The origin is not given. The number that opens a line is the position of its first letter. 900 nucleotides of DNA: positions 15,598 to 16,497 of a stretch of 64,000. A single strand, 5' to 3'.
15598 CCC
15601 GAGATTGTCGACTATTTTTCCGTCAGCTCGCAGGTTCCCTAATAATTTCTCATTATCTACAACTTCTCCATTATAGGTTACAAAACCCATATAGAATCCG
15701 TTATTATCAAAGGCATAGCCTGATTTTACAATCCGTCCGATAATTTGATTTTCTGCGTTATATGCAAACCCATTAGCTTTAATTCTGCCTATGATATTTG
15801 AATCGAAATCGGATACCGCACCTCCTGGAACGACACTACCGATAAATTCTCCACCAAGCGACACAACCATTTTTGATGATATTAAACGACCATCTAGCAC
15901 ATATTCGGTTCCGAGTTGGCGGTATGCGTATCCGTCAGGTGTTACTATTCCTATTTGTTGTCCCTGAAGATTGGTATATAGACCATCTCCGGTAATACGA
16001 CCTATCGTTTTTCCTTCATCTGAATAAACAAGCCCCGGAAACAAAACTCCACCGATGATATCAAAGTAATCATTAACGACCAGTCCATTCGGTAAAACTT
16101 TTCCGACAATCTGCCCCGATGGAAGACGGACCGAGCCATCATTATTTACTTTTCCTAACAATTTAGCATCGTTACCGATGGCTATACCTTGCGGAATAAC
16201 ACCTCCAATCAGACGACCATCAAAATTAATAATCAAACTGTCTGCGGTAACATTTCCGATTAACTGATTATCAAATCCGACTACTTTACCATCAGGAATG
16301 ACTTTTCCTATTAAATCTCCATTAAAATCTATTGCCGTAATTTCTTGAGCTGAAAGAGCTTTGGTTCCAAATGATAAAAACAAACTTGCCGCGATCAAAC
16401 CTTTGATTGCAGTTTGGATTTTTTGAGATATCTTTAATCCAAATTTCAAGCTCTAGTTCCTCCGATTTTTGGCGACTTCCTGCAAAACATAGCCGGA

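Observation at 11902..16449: CagY-like giant VirB10: ~950 aa of 17-18 residue DG/NG repeats ahead of the TrbI/VirB10 barrel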

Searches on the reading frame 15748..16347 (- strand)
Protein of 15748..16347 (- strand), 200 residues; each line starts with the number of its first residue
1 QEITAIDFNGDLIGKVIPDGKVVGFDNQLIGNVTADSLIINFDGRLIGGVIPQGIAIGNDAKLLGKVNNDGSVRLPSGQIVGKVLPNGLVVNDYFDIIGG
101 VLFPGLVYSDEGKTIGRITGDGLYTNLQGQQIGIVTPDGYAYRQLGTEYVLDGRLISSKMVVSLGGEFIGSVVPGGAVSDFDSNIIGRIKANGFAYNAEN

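Call 39: search_protein_families(library=pfam, proteins=[window:15748-16347:-], max_evalue=0.01)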
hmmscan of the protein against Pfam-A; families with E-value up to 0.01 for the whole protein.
seq(200 aa): 3 families
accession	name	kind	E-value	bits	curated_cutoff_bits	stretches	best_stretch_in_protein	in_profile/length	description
PF21785.3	Bflower_2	-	5.7e-14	52.4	38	1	61-138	25-97/112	5-fold beta-flower protein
PF12396.14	DUF3659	-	0.0019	18.5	24.8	0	66-84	7-25/61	Protein of unknown function (DUF3659)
PF22648.2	SET7_N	-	0.0072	16.6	27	0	107-159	13-59/74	Histone H3 K4-specific methyltransferase SET7 N-terminal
